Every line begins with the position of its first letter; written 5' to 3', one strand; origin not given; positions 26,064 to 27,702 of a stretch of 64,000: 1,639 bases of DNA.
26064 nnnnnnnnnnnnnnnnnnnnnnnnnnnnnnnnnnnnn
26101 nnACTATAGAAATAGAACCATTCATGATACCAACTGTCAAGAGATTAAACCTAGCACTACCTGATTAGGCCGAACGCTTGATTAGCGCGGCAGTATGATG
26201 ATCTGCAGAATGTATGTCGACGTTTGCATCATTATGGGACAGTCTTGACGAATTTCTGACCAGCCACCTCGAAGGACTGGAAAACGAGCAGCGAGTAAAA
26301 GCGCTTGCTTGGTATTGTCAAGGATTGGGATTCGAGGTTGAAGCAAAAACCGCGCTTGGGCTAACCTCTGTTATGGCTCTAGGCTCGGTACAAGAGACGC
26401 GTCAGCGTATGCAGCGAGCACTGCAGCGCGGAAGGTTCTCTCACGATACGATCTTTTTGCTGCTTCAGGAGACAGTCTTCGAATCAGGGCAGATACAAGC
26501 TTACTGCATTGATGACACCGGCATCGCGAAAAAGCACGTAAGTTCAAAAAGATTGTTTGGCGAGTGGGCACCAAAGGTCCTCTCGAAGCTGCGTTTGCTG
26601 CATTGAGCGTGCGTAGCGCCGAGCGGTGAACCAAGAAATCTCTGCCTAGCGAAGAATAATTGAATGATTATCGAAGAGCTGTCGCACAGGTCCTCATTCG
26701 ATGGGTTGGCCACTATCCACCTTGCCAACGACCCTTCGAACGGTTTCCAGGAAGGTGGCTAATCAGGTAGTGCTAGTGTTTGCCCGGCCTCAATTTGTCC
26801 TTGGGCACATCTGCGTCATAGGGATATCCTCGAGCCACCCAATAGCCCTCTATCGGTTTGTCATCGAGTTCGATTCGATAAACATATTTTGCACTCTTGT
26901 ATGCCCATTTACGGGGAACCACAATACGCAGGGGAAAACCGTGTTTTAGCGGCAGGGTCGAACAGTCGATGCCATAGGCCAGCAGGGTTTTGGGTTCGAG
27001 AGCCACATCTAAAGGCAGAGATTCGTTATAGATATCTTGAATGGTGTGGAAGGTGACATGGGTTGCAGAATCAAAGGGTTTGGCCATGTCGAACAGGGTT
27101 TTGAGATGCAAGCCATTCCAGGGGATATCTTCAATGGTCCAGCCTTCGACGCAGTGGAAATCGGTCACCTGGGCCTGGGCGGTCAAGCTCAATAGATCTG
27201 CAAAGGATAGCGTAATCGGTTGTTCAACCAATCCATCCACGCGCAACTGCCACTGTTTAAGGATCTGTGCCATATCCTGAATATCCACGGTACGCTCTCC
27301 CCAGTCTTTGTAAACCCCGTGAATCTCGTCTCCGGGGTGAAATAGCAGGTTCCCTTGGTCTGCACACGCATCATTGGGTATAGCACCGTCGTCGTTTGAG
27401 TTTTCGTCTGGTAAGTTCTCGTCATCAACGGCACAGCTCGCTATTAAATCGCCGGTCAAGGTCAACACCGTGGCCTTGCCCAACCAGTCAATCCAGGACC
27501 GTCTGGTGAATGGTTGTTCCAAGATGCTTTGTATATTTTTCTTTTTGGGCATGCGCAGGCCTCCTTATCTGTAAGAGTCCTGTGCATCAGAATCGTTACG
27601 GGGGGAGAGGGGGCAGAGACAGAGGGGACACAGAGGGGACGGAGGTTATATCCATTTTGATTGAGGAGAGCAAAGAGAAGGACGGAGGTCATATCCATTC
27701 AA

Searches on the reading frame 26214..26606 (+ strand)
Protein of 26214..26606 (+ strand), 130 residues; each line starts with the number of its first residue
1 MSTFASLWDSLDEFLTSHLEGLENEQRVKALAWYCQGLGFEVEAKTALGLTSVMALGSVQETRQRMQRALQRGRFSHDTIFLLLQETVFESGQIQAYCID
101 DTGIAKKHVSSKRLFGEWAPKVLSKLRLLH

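Call 71: search_protein_families(library=pfam, proteins=[window:26214-26606:+], max_evalue=0.001)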
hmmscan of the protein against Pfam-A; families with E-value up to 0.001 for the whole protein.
window:26214-26606:+ (130 aa): 1 family
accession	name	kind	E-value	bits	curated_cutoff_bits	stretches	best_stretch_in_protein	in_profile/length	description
PF13546.12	DDE_5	-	0.00012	22.2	27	1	20-107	4-90/272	DDE superfamily endonuclease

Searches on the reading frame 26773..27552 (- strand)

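Call 61: search_protein_families(library=pfam, proteins=[window:26773-27552:-], max_evalue=0.00001)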
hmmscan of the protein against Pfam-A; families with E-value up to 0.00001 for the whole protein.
window:26773-27552:- (259 aa): 1 family
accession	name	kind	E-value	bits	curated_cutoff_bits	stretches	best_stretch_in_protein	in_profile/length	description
PF00174.25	Oxidored_molyb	-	1.3e-35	122.9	24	1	98-238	9-169/169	Oxidoreductase molybdopterin binding domain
